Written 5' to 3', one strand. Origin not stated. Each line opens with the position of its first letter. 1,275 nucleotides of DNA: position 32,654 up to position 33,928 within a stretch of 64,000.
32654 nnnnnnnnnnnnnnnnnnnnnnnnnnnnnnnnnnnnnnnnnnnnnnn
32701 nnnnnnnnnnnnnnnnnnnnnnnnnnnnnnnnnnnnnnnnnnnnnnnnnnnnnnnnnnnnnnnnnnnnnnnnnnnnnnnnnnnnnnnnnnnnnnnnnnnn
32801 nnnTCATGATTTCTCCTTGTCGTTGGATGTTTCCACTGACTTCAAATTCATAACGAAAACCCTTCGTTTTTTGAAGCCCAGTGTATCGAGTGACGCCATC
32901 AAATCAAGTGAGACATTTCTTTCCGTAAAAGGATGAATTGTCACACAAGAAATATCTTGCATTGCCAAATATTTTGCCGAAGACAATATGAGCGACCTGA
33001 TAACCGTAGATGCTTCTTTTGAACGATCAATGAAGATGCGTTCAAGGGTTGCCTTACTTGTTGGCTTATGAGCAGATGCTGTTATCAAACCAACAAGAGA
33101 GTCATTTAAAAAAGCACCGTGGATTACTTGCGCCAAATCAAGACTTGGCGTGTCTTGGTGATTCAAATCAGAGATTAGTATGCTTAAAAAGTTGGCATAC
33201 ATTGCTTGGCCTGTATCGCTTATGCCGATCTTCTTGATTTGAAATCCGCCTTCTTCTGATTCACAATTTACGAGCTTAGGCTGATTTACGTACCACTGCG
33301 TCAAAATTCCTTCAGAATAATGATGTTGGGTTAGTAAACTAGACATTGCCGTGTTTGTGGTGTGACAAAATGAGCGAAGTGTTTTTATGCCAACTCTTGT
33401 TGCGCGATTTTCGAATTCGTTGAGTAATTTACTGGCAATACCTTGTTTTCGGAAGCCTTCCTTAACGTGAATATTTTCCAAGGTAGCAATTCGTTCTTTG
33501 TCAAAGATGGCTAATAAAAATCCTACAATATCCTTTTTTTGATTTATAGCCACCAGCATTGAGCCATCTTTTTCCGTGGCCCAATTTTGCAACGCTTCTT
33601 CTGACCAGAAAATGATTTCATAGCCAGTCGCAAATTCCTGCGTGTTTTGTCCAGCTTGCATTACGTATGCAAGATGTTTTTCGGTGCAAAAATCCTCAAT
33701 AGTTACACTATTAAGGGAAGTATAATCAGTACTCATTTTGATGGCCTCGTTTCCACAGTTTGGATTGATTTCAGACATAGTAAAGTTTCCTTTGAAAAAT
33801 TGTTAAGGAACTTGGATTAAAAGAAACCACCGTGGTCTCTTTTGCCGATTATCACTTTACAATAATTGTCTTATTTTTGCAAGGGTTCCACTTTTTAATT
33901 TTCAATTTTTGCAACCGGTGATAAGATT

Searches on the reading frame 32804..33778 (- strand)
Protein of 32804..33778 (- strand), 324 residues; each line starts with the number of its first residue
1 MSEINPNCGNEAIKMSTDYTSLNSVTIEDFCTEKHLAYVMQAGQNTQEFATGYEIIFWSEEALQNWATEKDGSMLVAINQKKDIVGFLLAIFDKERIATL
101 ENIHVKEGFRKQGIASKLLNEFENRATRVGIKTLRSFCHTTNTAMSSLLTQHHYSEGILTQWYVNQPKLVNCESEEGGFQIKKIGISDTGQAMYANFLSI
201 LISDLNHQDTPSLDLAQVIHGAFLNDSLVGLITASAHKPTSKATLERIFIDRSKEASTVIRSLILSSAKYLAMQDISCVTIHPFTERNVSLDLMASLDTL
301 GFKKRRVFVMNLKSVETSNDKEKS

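Call 3: search_protein_families(library=pfam, proteins=[window:32804-33778:-], max_evalue=0.01)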
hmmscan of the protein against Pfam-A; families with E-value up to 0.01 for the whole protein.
window:32804-33778:- (324 aa): 4 families
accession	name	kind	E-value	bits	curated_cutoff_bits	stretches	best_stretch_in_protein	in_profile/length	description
PF00583.31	Acetyltransf_1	-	1e-12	48.8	20.7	1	59-148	17-110/116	Acetyltransferase (GNAT) family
PF13508.13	Acetyltransf_7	-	1.4e-07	32.2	27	1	71-145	2-74/84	Acetyltransferase (GNAT) domain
PF13673.13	Acetyltransf_10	-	2.5e-07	31.2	23.6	1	59-144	18-98/128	Acetyltransferase (GNAT) domain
PF13302.13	Acetyltransf_3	-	0.004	18.3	25.4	1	60-150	38-133/138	Acetyltransferase (GNAT) domain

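Call 37: search_solved_structures(query=window:32804-33778:-, max_evalue=1)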
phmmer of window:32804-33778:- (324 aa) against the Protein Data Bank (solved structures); distinct sequences matched with E-value up to 1: 8.
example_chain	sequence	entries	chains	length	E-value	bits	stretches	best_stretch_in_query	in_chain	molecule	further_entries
2aj6_A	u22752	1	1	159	0.017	17.7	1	80-150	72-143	hypothetical protein MW0638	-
1vhs_A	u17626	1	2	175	0.32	13.5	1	102-157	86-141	similar to phosphinothricin acetyltransferase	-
1vkc_A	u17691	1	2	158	0.64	12.5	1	59-137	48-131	putative acetyl transferase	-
5isv_A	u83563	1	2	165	0.79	12.2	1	58-162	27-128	Ribosomal-protein-alanine acetyltransferase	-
4qus_A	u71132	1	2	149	0.98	11.9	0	71-131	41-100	Acetyltransferase YpeA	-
5kga_A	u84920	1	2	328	0.98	11.9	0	95-140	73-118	Predicted acetyltransferase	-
5kgh_A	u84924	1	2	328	0.99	11.9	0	95-140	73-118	Predicted acetyltransferase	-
5kf1_A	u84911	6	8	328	0.99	11.9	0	95-140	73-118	Predicted acetyltransferase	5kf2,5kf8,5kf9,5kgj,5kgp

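Call 44: search_protein_families(library=ncbifam, proteins=[window:32804-33778:-], max_evalue=0.00001)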
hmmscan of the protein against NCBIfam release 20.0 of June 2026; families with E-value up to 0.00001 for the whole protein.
window:32804-33778:- (324 aa): 3 families
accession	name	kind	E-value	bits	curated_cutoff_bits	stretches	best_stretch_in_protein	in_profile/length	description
TIGR01575.1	rimI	equivalog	1.8e-07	31.4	86.4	1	57-165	17-123/132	ribosomal protein S18-alanine N-acetyltransferase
NF043067.1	AAC_6p_group_E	equivalog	1.2e-06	28.4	140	1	67-148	33-121/140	aminoglycoside 6'-N-acetyltransferase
NF040503.1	resist_ArsN1a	equivalog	1.6e-06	27.9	170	1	53-156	27-135/159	arsinothricin resistance N-acetyltransferase ArsN1 family A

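Call 64: search_protein_families(library=padloc, proteins=[window:32804-33778:-], max_evalue=0.01)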
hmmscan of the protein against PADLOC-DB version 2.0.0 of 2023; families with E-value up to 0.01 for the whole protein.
window:32804-33778:- (324 aa): 0 families
